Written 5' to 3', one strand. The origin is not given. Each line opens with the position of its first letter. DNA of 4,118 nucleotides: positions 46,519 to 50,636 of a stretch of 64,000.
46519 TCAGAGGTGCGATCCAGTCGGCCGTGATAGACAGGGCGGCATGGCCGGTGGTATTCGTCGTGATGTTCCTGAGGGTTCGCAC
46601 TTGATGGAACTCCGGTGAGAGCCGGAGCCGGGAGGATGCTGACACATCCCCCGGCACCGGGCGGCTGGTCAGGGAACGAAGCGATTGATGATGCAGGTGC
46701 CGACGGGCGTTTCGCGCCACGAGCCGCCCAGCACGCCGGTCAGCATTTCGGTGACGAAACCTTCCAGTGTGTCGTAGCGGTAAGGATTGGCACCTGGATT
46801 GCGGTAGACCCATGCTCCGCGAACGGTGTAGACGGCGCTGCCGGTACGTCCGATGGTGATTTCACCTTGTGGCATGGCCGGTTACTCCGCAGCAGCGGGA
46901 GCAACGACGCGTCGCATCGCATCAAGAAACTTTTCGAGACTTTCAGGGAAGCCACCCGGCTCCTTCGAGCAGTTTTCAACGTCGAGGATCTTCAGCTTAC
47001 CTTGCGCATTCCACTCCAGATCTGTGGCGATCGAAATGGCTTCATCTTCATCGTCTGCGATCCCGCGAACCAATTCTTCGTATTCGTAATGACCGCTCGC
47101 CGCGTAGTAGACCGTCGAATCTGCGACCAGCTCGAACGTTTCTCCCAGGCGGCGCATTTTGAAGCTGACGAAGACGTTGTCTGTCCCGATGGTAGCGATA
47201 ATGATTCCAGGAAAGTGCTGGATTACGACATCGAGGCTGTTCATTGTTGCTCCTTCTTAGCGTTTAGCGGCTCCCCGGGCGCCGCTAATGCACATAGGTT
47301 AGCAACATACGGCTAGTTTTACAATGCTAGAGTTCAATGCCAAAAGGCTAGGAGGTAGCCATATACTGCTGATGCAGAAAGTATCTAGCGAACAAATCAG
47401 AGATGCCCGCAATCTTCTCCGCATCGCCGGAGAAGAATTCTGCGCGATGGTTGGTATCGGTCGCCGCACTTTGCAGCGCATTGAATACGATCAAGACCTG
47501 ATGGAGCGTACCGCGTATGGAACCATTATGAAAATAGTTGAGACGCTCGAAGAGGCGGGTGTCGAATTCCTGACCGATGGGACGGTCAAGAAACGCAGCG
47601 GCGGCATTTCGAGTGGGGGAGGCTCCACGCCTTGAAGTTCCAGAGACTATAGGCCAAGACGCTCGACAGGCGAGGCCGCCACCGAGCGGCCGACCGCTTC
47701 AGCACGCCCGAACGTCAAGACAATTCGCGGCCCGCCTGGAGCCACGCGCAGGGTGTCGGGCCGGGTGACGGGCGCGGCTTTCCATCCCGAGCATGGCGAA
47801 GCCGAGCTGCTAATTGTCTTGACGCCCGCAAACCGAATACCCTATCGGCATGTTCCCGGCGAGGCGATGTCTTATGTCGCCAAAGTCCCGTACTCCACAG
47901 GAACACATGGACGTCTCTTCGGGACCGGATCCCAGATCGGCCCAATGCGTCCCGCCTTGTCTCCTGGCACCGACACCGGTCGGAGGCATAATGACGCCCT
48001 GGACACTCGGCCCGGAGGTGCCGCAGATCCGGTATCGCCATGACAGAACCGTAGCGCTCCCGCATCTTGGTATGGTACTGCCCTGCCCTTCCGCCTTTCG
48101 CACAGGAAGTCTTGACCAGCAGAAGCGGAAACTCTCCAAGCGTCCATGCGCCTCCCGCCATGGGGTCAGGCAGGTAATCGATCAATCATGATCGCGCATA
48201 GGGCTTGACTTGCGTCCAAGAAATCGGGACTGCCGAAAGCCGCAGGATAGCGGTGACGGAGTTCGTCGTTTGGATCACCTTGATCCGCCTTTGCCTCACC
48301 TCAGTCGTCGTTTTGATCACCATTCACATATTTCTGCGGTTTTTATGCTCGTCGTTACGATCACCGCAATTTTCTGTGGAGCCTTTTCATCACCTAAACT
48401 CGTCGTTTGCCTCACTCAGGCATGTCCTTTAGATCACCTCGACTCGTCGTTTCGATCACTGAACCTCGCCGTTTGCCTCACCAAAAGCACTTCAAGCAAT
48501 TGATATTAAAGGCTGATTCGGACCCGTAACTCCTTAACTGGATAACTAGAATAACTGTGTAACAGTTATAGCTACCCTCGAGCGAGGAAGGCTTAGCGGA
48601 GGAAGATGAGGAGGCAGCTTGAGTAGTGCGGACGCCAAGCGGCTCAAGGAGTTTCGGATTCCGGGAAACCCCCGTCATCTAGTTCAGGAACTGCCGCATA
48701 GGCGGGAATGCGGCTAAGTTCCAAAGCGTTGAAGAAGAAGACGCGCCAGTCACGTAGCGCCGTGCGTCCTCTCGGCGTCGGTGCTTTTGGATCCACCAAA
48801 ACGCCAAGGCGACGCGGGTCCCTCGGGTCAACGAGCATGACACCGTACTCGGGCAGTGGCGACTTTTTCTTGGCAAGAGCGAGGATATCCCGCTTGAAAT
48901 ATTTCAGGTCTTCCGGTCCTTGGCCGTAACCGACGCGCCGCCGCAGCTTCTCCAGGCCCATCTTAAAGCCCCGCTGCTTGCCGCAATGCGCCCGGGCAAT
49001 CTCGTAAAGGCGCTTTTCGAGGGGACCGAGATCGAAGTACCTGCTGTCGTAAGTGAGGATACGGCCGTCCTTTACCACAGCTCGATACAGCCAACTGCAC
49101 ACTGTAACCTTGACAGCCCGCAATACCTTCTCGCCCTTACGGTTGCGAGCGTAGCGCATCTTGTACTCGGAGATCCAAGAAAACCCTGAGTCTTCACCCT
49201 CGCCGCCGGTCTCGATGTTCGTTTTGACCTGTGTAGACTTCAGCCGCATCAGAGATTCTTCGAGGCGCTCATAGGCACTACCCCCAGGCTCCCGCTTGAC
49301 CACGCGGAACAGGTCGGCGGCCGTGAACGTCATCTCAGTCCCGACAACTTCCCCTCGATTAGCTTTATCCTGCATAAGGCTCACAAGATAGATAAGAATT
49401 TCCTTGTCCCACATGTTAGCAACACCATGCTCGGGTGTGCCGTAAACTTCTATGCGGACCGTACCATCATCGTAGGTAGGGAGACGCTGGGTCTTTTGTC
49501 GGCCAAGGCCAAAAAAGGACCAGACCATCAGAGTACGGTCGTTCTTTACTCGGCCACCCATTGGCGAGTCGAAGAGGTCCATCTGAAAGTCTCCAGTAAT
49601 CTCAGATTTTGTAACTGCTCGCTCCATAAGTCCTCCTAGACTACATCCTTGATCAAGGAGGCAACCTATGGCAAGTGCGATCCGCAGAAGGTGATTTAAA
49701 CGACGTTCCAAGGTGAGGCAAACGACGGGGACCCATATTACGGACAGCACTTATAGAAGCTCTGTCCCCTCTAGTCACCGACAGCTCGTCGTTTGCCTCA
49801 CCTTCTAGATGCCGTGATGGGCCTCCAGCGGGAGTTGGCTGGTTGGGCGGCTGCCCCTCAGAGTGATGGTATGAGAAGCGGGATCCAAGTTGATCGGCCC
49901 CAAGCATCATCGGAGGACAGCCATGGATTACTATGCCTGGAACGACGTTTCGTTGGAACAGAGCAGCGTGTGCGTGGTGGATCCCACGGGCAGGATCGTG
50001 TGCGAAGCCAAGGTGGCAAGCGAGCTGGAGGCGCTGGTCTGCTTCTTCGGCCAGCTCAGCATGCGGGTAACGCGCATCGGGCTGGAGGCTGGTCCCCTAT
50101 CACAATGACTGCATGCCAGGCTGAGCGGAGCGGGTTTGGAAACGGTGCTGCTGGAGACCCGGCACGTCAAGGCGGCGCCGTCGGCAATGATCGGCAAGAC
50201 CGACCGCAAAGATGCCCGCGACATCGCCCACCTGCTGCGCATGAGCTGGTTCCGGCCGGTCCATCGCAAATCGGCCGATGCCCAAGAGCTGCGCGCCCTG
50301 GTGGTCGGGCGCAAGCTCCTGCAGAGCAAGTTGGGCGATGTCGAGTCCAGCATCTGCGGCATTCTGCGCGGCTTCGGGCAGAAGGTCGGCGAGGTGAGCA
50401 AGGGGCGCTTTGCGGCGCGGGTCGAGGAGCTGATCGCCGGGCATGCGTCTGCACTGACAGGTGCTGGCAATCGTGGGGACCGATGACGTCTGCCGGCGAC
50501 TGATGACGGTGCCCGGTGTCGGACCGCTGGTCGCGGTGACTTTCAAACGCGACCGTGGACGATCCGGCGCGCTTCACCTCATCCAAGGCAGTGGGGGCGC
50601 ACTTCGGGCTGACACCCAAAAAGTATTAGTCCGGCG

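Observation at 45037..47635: Seven-gene operon of small uncharacterised proteins (two Zn-ribbon-like) under a divergent XRE regulator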

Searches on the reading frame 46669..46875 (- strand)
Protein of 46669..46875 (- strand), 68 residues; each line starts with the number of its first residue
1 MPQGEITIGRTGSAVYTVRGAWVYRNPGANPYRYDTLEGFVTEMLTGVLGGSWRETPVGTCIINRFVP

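Call 3: search_protein_families(library=pfam, proteins=[window:46669-46875:-], max_evalue=0.1)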
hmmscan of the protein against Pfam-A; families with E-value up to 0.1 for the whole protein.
window:46669-46875:- (68 aa): 0 families

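Call 6: search_protein_families(library=padloc, proteins=[window:46669-46875:-], max_evalue=0.1)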
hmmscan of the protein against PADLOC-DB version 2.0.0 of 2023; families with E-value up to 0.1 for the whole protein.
window:46669-46875:- (68 aa): 0 families

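Call 7: search_protein_families(library=phrogs, proteins=[window:46669-46875:-], max_evalue=0.1)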
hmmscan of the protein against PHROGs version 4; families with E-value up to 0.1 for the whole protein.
window:46669-46875:- (68 aa): 0 families

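Call 8: search_protein_families(library=ncbifam, proteins=[window:46669-46875:-], max_evalue=0.1)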
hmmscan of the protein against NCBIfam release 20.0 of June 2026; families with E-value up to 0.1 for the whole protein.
window:46669-46875:- (68 aa): 1 family
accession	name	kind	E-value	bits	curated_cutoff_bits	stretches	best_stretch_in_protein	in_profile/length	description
TIGR01214.1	rmlD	equivalog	0.08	12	224.05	1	3-45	130-164/285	dTDP-4-dehydrorhamnose reductase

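Call 84: search_solved_structures(query=A5, max_evalue=10)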
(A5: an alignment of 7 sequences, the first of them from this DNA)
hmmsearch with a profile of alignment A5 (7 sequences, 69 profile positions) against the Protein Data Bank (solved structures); distinct sequences matched with E-value up to 10: 3.
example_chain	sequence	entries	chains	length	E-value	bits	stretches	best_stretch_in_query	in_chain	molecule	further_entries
9fq7_2Q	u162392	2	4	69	0.19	14.7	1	12-45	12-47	Kinesin-like protein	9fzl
1wou_A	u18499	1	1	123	0.65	13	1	21-49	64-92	thioredoxin -related protein, 14 kDa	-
4c11_A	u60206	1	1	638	0.72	12.9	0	8-21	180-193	DENGUE VIRUS TYPE 3 RNA DEPENDENT RNA POLYMERASE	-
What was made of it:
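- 46669..46875 (-): g2: 68-aa protein, the best conserved of the module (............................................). No Pfam or PDB match (calls 3, 84).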

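Call 100: search_dna_similar(query=window:46669-46875:-, collection=plasmids, mode=protein, max_evalue=0.001, max_rows=20)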
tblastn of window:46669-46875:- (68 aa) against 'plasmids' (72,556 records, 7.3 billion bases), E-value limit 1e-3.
Records with a match: 2; places in all: 2; records where one place covers at least 80% of the query: 2.
Best place of each record, by identity: 60-80% 2.
By first word of the organism name: Skermanella 2.
By predicted mobility (MOB-suite, as given by PLSDB): non-mobilizable 2.
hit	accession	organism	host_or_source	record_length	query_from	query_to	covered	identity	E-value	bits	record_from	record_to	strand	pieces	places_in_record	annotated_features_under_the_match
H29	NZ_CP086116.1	Skermanella rosea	single cell,hydrocarbon-contaminated ...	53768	1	67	99%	65.7%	7e-22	94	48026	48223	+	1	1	hypothetical protein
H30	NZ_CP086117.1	Skermanella rosea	single cell,hydrocarbon-contaminated ...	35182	6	67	91%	64.5%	1e-19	87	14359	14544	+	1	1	hypothetical protein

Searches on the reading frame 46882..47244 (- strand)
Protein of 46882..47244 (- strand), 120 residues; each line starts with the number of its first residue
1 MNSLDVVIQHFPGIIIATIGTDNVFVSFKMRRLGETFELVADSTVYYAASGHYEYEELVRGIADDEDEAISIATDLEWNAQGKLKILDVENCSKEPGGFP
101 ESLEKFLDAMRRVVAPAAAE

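Call 3: search_protein_families(library=pfam, proteins=[window:46882-47244:-], max_evalue=0.1)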
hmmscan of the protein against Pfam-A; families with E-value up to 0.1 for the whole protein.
window:46882-47244:- (120 aa): 0 families

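Call 6: search_protein_families(library=padloc, proteins=[window:46882-47244:-], max_evalue=0.1)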
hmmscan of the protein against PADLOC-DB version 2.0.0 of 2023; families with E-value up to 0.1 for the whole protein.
window:46882-47244:- (120 aa): 0 families

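Call 7: search_protein_families(library=phrogs, proteins=[window:46882-47244:-], max_evalue=0.1)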
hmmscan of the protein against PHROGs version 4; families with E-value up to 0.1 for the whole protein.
window:46882-47244:- (120 aa): 0 families

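Call 8: search_protein_families(library=ncbifam, proteins=[window:46882-47244:-], max_evalue=0.1)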
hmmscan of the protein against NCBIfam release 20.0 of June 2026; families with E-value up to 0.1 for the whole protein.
window:46882-47244:- (120 aa): 0 families

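Call 26: find_homologous_proteins(query=window:46882-47244:-, max_evalue=0.001)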
Query window:46882-47244:- (120 aa): 7 proteins with E <= 0.001 among 19 candidates.
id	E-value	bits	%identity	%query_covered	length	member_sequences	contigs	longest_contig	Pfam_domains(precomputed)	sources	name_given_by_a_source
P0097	3.0e-65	235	94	100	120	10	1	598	-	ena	-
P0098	1.6e-64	233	93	100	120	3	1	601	-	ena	-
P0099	8.2e-32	128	59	87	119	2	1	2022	-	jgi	jgi:hypothetical protein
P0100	1.1e-29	121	57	83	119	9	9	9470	-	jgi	jgi:hypothetical protein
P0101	3.6e-29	119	57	83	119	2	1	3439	-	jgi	jgi:hypothetical protein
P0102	7.4e-28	115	57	86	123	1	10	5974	-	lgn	-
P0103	6.6e-23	99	51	83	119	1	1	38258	-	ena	-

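Call 58: search_solved_structures(query=A2, max_evalue=10)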
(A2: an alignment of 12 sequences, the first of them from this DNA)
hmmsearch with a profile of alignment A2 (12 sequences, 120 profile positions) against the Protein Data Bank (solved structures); distinct sequences matched with E-value up to 10: 1.
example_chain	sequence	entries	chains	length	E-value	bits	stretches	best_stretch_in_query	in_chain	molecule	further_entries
9rui_A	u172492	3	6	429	1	12.6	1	55-88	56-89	CdmB from Acetobacterium malicum subsp. dehalogenans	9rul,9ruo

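Call 72: find_homologous_proteins(query=A2, max_evalue=0.001)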
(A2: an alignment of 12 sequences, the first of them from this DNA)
Query A2 (12 sequences) (120 aa, profile of the alignment): 43 proteins with E <= 0.001 among 2662 candidates.
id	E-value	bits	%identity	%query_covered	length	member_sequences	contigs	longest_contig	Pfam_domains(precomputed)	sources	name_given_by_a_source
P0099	1.7e-49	185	59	87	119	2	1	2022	-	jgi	jgi:hypothetical protein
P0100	7.6e-49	183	57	83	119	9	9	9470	-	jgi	jgi:hypothetical protein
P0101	8.4e-48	179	57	83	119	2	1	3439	-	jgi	jgi:hypothetical protein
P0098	4.2e-47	177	93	100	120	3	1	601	-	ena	-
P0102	8.3e-47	176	57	86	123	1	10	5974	-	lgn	-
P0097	5.7e-44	167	94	100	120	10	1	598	-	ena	-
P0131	1.6e-43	165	56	81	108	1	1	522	-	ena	-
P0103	2.2e-43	165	51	83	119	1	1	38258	-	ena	-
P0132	1.6e-42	162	57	77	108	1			-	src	-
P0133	2.5e-42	161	49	96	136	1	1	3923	-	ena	-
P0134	1.0e-41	160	56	79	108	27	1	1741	-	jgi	jgi:hypothetical protein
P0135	1.7e-40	156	55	88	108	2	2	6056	-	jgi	jgi:hypothetical protein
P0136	2.8e-39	152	41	88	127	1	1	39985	-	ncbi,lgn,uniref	ncbi:hypothetical protein GGE65_007676 [Skermanella aerolata]|uniref:hypothetical protein n=1 Tax=Sk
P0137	8.8e-39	150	52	78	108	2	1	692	-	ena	-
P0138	7.0e-38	147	58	77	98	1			-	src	-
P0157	3.4e-27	113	37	83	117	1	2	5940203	-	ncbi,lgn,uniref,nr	ncbi:hypothetical protein IGS68_00995 [Skermanella sp. TT6]|uniref:Uncharacterized protein n=1 Tax=S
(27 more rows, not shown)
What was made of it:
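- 46882..47244 (-): g1: acidic 120-aa protein (pI 4.4), the first gene of the operon and its most divergent member. 43 homologue clusters (call 72).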

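Call 74: find_encoding_contigs(protein=P0157, flank=10000, max_places=1)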
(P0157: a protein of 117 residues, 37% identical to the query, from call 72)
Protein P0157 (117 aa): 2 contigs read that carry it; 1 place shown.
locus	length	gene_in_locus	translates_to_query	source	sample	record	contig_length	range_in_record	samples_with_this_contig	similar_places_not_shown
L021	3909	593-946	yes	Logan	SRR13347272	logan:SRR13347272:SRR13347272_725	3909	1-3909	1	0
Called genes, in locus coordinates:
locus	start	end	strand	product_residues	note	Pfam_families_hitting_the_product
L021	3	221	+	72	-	?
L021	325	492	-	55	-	-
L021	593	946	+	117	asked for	-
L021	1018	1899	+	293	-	-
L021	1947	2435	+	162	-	-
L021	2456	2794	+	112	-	-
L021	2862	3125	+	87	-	-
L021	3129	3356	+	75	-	-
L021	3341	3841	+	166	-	-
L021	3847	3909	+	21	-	?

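Call 80: predict_structure(alignment_id=A4)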
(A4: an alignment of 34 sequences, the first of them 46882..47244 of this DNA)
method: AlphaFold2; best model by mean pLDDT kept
length: 120 residues; sequences in the alignment: 34
mean_pLDDT: 83.7   pTM: 0.75
mean pLDDT of the five models: 83.7, 81.1, 79.9, 78.7, 74.5
residues with pLDDT >= 90: 64; 70-90: 38; 50-70: 4; < 50: 14
segments of 3 or more residues with pLDDT < 50: 1-9, 116-120
pLDDT, mean of each block of 10 residues (from residue 1): 41 88 92 92 90 90 94 94 88 86 91 56
secondary structure, 60 per line:
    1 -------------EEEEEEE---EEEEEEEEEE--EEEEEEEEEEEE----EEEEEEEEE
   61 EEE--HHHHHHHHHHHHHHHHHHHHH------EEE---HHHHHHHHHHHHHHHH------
elements in order: E14-20 E24-33 E36-47 E52-63 H66-86 E93-95 H99-114
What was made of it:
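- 46882..47244 (-): AF2 pLDDT is 83.7, showing a 4-stranded antiparallel sheet plus 2 helices (call 80).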

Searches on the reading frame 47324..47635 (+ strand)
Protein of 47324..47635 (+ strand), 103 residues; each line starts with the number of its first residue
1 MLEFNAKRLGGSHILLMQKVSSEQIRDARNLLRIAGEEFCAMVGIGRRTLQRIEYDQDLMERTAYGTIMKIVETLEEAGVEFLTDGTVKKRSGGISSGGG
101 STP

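Call 3: search_protein_families(library=pfam, proteins=[window:47324-47635:+], max_evalue=0.1)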
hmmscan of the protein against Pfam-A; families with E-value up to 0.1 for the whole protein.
window:47324-47635:+ (103 aa): 3 families
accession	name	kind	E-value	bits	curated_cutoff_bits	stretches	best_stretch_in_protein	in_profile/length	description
PF01381.28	HTH_3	-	0.0039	17.6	23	1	25-56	1-32/55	Helix-turn-helix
PF13518.12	HTH_28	-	0.0098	16.4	25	0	38-53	17-32/52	Helix-turn-helix domain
PF20432.4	Xre-like-HTH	-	0.019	15.7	25.8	1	23-57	13-46/63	Antitoxin Xre-like helix-turn-helix domain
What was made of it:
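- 47324..47635 (+): XRE/Cro-type HTH regulator, divergent from the array (103 aa). HTH_3 E 0.004, below the Pfam cut-off (call 3).
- Checked: The divergent gene at 47324-47635 is a weak HTH_3/XRE match (E 0.004, call 3).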

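Call 6: search_protein_families(library=padloc, proteins=[window:47324-47635:+], max_evalue=0.1)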
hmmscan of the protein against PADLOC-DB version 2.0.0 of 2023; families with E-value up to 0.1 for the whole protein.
window:47324-47635:+ (103 aa): 1 family
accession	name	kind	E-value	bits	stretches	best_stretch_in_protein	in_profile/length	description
PDLC03952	RmrA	-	0.044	10.6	1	19-84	21-82/395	-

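Call 7: search_protein_families(library=phrogs, proteins=[window:47324-47635:+], max_evalue=0.1)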
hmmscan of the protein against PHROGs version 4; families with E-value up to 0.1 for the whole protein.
window:47324-47635:+ (103 aa): 5 families
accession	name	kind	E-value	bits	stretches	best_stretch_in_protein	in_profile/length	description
phrog_11187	-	transcription regulation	0.0018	19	1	23-69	10-56/63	transcriptional regulator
phrog_34341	-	transcription regulation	0.0031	18.8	1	20-55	71-106/122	transcriptional regulator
phrog_955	-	DNA, RNA and nucleotide metabolism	0.039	14.7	1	23-76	27-80/142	HTH DNA binding protein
phrog_2439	-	transcription regulation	0.086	12.7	0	19-62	6-49/367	transcriptional regulator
phrog_147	-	transcription regulation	0.088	14.2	1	20-72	4-54/100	transcriptional regulator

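Call 8: search_protein_families(library=ncbifam, proteins=[window:47324-47635:+], max_evalue=0.1)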
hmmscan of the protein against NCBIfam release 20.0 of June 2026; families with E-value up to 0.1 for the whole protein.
window:47324-47635:+ (103 aa): 4 families
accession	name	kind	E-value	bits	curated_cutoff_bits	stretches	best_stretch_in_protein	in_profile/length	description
TIGR03830.1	CxxCG_CxxCG_HTH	subfamily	0.0022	17.8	61.8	1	17-63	62-108/127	type II TA system antitoxin MqsA family protein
NF003162.0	PRK04140.1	equivalog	0.016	14.2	263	1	19-78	125-181/317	transcriptional regulator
NF049845.1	Xre_ParS_antitoxin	subfamily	0.018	15.1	90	1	21-78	3-60/112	type II RES/Xre toxin-antitoxin system antitoxin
TIGR03070.1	couple_hipB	subfamily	0.067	13.2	71.65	1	23-58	5-40/58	type II toxin-antitoxin system Y4mF family antitoxin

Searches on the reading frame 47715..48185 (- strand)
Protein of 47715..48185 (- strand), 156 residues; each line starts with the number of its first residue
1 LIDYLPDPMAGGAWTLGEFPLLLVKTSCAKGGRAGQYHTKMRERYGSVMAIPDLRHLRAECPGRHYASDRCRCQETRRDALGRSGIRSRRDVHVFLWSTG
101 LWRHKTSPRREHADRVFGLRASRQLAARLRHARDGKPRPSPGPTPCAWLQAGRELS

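Call 29: search_protein_families(library=pfam, proteins=[window:47715-48185:-], max_evalue=0.01)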
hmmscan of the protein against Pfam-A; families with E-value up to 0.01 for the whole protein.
window:47715-48185:- (156 aa): 0 families
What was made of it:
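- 47715..48185 (-): Small Cys-containing protein (z156), a recurrent neighbour of the module; its paralogue z118 is at 42036-42392 (+). No Pfam match (call 29).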

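Call 67: search_protein_families(library=phrogs, proteins=[window:47715-48185:-], max_evalue=0.01)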
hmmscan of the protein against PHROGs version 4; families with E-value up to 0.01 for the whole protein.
window:47715-48185:- (156 aa): 0 families

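Call 68: search_protein_families(library=ncbifam, proteins=[window:47715-48185:-], max_evalue=0.01)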
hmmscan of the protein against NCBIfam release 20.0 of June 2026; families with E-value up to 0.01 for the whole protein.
window:47715-48185:- (156 aa): 0 families

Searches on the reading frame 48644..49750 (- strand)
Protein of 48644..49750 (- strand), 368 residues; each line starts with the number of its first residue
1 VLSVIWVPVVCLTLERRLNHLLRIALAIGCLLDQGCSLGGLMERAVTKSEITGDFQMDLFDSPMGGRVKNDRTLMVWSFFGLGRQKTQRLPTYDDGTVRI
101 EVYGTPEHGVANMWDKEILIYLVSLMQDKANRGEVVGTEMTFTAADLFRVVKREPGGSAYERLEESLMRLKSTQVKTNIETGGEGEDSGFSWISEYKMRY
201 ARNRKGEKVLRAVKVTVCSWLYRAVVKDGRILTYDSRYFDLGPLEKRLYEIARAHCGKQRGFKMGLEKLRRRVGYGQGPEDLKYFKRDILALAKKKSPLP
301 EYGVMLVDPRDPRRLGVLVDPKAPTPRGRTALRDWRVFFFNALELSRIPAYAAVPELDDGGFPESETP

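Call 3: search_protein_families(library=pfam, proteins=[window:48644-49750:-], max_evalue=0.1)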
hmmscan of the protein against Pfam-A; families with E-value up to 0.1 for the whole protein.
window:48644-49750:- (368 aa): 2 families
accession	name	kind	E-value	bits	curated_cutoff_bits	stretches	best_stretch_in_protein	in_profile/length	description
PF10134.15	RPA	-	5.9e-55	186.8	27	1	69-303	1-227/228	Replication initiator protein A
PF01051.27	Rep3_N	-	0.00027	21.8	22.4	1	115-197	19-92/141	Initiator Replication protein, WH1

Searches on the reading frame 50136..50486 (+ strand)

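Call 29: search_protein_families(library=pfam, proteins=[window:50136-50486:+], max_evalue=0.01)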
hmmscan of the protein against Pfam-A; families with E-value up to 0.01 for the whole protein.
window:50136-50486:+ (116 aa): 1 family
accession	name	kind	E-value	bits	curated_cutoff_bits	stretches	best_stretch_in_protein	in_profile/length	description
PF01548.23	DEDD_Tnp_IS110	-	2.8e-09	37.4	29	1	2-79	72-152/155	Transposase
